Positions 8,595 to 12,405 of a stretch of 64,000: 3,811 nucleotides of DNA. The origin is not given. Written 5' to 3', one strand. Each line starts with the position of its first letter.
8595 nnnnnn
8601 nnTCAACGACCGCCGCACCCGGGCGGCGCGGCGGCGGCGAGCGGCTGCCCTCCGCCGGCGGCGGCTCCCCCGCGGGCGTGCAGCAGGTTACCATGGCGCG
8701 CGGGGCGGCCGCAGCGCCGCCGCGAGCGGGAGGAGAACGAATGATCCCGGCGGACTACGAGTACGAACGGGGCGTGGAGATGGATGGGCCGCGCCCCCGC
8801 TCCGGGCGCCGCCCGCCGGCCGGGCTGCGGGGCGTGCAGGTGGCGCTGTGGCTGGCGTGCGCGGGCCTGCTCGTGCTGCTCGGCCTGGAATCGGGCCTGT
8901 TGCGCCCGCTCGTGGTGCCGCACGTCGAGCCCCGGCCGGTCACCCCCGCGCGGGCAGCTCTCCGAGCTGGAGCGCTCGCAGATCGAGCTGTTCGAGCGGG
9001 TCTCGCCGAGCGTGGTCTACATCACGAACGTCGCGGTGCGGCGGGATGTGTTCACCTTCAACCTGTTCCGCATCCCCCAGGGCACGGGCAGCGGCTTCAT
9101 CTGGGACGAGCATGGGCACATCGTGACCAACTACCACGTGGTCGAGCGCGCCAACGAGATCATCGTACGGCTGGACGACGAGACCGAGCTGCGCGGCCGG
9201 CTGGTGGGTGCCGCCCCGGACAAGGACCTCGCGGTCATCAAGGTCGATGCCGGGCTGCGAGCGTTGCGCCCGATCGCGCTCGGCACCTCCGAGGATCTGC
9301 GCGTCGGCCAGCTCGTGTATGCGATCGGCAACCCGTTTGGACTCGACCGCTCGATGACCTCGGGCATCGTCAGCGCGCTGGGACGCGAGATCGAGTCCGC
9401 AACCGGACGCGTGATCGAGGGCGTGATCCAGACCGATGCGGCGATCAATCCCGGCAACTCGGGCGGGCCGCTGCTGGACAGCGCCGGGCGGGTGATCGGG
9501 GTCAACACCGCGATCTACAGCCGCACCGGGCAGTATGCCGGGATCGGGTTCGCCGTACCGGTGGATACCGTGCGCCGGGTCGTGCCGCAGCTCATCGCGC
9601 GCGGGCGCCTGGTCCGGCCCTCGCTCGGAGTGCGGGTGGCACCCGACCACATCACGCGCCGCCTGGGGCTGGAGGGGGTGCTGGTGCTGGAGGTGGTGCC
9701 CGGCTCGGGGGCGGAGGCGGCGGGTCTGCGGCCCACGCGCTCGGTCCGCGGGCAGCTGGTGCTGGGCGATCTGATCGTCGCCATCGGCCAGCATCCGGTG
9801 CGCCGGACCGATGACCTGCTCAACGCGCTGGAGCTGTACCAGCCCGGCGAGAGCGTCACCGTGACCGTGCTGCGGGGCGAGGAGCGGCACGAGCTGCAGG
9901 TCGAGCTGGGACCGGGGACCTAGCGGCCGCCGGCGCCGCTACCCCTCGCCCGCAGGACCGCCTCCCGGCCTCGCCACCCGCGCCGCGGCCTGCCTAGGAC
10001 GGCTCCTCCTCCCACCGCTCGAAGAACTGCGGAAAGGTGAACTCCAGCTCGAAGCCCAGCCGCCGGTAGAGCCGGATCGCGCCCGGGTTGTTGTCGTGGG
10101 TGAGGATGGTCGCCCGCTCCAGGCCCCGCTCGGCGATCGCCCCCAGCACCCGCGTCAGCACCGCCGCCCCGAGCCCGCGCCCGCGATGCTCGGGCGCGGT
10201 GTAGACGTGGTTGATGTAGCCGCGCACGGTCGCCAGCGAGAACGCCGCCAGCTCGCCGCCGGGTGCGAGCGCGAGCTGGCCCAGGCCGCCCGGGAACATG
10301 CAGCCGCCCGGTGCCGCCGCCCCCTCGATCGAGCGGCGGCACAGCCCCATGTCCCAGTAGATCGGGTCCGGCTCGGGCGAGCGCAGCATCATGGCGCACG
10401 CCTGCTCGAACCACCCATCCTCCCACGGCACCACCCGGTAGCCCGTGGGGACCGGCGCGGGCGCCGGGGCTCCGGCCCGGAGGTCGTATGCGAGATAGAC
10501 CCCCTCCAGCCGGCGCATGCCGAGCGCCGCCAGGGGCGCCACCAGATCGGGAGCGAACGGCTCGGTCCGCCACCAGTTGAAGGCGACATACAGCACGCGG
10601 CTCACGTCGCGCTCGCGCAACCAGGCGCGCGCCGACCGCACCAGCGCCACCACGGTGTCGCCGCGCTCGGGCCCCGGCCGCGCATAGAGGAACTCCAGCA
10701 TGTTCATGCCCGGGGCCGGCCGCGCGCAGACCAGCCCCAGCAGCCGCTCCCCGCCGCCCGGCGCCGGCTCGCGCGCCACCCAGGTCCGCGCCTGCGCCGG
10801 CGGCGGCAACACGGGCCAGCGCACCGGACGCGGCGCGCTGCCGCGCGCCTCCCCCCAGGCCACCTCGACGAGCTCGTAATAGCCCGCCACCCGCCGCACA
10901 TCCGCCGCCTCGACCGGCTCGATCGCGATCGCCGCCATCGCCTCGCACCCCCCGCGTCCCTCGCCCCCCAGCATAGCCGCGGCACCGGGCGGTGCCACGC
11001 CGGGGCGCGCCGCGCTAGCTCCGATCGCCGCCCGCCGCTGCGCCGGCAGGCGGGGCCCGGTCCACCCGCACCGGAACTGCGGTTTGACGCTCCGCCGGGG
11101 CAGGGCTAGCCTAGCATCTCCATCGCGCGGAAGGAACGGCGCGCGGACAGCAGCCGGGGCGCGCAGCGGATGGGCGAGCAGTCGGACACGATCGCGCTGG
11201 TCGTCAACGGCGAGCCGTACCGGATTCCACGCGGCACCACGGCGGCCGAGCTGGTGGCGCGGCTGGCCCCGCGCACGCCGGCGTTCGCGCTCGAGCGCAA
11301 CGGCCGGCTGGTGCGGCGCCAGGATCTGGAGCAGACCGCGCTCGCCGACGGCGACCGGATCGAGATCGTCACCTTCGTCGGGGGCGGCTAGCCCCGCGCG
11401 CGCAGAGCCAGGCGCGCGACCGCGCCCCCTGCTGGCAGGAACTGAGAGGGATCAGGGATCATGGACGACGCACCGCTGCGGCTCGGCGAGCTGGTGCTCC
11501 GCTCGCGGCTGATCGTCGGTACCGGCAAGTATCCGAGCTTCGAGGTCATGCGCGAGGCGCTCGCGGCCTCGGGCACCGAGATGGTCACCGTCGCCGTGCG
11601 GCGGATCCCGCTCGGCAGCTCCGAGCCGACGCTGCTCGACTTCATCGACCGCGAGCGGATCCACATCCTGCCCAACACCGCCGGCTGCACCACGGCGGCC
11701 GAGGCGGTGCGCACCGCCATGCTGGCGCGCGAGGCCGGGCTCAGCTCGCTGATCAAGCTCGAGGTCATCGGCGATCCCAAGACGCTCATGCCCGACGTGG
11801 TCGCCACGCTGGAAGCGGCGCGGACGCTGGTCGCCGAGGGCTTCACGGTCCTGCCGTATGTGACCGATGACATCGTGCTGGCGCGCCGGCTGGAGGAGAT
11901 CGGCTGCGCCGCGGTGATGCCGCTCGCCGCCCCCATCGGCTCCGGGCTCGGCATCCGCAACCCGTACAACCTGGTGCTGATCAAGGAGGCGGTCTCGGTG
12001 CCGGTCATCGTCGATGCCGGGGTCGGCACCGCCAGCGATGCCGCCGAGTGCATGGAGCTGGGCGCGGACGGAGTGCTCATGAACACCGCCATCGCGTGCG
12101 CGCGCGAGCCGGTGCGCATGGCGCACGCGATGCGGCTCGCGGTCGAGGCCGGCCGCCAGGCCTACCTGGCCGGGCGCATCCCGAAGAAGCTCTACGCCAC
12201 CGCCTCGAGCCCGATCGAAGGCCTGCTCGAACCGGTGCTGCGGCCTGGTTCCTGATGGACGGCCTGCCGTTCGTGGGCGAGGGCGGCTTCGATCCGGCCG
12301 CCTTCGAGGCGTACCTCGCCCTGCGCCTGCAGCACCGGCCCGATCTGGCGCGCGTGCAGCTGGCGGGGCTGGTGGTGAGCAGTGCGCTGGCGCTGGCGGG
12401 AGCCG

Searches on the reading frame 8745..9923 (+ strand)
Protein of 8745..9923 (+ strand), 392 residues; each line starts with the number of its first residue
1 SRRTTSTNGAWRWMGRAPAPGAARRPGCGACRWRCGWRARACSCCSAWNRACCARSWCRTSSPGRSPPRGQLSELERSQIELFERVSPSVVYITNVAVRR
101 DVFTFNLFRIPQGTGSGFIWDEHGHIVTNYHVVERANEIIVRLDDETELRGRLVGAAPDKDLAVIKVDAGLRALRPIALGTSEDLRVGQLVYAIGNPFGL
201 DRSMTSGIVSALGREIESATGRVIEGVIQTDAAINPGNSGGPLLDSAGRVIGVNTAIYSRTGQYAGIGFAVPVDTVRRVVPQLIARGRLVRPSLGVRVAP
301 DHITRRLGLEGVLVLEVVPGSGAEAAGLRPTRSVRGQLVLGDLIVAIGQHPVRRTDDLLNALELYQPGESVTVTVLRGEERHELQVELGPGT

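Call 73: search_protein_families(library=pfam, max_evalue=0.00001, proteins=[window:8745-9923:+])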
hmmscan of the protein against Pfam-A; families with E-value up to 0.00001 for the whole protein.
window:8745-9923:+ (392 aa): 4 families
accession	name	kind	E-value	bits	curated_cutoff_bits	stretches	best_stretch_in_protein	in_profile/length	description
PF13365.12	Trypsin_2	-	3.5e-38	132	27.6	1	115-253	1-144/144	Trypsin-like peptidase domain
PF00089.32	Trypsin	-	4.4e-19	69.6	20.6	1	115-279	27-219/220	Trypsin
PF13180.12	PDZ_2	-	1.1e-11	45.3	27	1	292-388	1-80/80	PDZ domain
PF17820.7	PDZ_6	-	4e-06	26.9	27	0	338-377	16-54/54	PDZ domain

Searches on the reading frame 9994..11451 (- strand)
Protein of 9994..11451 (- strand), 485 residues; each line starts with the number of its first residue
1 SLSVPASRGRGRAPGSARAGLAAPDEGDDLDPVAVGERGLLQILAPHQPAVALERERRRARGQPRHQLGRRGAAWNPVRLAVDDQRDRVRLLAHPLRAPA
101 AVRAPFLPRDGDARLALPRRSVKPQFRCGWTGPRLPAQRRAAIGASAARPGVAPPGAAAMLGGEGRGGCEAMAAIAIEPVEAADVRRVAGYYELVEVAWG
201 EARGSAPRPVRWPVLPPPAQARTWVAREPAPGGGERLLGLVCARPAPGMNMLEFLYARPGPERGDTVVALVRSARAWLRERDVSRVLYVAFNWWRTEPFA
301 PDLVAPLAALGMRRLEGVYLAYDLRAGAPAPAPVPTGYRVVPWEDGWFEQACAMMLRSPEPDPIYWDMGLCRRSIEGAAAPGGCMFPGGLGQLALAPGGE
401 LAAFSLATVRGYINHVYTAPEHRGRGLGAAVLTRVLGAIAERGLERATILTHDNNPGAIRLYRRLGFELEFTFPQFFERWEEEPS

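Call 73: search_protein_families(library=pfam, max_evalue=0.00001, proteins=[window:9994-11451:-])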
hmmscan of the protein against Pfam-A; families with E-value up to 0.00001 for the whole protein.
window:9994-11451:- (485 aa): 4 families
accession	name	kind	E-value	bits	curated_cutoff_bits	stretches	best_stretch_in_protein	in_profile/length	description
PF00583.31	Acetyltransf_1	-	1.6e-14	54.6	20.7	1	408-467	57-116/116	Acetyltransferase (GNAT) family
PF08445.16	FR47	-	6.6e-12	45.7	22.1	1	399-470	10-80/86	FR47-like protein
PF13508.13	Acetyltransf_7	-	3.5e-10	40.5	27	1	410-468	29-83/84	Acetyltransferase (GNAT) domain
PF13673.13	Acetyltransf_10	-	3.1e-06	27.6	23.6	1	399-468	40-108/128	Acetyltransferase (GNAT) domain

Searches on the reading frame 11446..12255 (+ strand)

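Call 73: search_protein_families(library=pfam, max_evalue=0.00001, proteins=[window:11446-12255:+])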
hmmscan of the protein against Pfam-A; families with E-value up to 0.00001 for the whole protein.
window:11446-12255:+ (269 aa): 1 family
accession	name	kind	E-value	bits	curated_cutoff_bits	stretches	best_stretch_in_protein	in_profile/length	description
PF05690.20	ThiG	-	1.8e-110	368.6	23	1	14-256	3-247/247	Thiazole biosynthesis protein ThiG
